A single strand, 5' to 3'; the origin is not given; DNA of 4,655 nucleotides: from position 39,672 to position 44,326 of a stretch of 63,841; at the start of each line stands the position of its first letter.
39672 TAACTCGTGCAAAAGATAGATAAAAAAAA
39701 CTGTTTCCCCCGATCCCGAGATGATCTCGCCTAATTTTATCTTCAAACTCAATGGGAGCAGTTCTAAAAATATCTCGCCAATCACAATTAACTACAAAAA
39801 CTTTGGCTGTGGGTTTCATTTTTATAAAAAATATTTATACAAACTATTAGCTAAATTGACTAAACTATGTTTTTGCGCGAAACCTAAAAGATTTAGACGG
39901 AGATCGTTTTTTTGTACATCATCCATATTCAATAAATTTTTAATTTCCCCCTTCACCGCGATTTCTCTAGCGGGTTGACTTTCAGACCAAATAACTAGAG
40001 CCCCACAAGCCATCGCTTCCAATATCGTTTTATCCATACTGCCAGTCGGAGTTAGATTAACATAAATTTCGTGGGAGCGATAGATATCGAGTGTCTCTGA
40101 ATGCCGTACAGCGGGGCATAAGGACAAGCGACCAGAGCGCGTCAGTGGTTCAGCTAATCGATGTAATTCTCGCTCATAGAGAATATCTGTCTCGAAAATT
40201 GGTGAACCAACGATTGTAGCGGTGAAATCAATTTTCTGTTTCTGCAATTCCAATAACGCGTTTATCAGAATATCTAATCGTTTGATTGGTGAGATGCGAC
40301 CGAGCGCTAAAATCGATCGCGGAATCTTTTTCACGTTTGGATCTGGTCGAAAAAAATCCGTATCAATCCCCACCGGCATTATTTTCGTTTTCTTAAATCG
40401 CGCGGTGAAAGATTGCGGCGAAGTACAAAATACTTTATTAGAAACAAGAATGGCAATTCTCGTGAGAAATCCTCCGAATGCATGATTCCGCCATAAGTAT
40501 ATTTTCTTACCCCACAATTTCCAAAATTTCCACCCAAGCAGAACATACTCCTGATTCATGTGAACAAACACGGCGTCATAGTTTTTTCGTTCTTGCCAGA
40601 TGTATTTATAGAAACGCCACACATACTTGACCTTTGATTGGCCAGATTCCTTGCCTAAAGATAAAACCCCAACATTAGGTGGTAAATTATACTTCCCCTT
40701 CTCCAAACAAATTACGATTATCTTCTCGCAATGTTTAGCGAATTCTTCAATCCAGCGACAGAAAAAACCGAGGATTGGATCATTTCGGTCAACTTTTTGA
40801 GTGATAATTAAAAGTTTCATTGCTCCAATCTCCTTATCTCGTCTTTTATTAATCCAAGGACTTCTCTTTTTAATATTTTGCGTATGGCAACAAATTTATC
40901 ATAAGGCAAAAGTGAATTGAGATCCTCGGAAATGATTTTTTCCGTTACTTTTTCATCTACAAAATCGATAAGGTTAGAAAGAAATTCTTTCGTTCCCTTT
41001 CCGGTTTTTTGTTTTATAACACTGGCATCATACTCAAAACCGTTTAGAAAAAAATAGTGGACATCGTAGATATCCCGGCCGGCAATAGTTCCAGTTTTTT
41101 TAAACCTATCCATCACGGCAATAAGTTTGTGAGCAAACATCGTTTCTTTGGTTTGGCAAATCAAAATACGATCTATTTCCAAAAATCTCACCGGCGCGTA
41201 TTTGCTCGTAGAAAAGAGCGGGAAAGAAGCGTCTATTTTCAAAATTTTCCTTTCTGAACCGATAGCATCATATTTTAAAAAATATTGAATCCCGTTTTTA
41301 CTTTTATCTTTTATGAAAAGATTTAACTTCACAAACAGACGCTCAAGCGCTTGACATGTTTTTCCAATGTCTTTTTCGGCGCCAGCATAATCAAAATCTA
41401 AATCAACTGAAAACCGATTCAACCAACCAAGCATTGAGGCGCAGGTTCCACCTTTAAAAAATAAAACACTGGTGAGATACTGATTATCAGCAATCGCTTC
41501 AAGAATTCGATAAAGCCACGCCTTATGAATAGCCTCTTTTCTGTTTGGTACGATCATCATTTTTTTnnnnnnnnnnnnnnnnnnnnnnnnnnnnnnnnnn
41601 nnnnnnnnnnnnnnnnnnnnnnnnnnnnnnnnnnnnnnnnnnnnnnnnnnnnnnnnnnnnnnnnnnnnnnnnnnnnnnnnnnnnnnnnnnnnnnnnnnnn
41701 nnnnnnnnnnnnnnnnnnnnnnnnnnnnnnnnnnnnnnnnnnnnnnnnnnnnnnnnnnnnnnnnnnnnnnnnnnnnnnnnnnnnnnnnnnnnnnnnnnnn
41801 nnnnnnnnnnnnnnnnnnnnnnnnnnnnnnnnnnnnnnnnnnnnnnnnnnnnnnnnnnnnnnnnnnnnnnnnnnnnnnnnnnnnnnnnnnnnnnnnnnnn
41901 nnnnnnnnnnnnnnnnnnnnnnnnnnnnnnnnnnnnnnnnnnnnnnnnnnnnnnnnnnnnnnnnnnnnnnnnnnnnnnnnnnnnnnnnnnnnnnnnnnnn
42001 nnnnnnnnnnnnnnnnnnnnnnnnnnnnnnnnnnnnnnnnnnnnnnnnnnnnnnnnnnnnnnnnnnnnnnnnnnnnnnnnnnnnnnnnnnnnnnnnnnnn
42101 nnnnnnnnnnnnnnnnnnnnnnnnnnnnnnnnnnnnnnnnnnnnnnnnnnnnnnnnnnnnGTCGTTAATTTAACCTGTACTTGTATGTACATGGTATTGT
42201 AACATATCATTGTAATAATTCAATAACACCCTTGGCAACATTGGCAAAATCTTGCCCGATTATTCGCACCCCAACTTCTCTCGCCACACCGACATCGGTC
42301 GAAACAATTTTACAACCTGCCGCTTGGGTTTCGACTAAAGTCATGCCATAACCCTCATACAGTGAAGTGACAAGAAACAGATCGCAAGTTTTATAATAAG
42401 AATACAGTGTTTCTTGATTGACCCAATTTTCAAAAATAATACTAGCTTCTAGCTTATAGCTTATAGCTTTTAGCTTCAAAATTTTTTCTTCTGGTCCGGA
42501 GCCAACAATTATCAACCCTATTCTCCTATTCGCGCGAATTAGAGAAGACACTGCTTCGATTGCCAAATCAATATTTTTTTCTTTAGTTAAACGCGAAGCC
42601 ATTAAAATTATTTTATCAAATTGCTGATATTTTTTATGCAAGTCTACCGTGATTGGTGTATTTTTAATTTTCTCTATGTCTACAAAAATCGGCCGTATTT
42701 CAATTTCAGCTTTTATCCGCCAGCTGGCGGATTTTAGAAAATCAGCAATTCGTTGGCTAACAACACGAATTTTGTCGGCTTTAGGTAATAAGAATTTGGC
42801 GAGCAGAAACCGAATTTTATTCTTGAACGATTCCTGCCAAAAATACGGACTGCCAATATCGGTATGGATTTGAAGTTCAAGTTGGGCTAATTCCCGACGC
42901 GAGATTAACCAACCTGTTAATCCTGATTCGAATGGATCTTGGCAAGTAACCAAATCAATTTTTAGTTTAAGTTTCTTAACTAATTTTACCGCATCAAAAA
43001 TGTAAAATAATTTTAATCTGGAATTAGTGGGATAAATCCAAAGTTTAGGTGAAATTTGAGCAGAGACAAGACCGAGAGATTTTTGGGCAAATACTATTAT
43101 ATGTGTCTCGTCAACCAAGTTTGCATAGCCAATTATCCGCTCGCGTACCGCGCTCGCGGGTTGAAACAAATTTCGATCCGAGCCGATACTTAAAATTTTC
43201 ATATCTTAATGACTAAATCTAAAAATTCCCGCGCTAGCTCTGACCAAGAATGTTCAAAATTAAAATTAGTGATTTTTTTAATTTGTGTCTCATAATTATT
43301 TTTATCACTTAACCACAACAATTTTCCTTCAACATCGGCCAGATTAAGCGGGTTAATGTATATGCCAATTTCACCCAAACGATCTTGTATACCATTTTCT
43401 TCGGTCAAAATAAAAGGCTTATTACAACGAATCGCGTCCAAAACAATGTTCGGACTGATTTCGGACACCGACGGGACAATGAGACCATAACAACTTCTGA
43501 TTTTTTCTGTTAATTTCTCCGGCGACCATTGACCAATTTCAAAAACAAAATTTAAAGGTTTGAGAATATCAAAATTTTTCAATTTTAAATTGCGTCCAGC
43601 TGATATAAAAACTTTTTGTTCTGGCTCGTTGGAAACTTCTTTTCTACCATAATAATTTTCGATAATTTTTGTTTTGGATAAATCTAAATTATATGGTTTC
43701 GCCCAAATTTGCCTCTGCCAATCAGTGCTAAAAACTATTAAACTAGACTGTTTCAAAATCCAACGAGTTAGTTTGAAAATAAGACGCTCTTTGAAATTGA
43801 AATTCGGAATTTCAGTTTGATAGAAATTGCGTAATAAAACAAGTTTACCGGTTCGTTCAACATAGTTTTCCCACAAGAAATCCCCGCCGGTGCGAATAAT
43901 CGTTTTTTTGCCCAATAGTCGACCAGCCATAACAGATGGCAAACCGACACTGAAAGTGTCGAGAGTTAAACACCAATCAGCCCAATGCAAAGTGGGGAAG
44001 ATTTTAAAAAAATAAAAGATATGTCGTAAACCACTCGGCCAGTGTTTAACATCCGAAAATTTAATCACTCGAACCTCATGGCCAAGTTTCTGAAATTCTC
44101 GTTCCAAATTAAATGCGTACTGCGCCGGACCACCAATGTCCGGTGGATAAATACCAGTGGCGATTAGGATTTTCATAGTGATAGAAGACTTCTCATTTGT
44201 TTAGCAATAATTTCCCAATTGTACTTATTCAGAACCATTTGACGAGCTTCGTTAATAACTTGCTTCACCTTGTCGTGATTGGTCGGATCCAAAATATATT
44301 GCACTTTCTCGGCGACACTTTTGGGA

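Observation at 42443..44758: Fixed five-unit heptamer arrays (TAGCTTN)x5 embedded in-frame in three unrelated genes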

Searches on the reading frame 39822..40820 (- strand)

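Call 78: search_protein_families(library=pfam, max_evalue=0.000001, proteins=[window:39822-40820:-])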
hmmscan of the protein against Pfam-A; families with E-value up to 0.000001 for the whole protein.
window:39822-40820:- (332 aa): 2 families
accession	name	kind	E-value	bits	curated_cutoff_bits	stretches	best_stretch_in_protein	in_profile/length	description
PF13692.12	Glyco_trans_1_4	-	2.2e-12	47.9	27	1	168-301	2-128/142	Glycosyl transferases group 1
PF00534.26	Glycos_transf_1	-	1.2e-11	44.9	26.4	1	155-299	3-142/172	Glycosyl transferases group 1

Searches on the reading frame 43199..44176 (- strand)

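Call 11: search_protein_families(library=pfam, proteins=[window:43199-44176:-])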
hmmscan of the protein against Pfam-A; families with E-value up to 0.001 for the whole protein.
window:43199-44176:- (325 aa): 2 families
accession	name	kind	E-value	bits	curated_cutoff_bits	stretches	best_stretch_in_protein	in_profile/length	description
PF13439.12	Glyco_transf_4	-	5.8e-06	26.9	28.5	0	14-49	1-36/170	Glycosyltransferase Family 4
PF13692.12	Glyco_trans_1_4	-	0.00023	21.9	27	1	210-289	60-139/142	Glycosyl transferases group 1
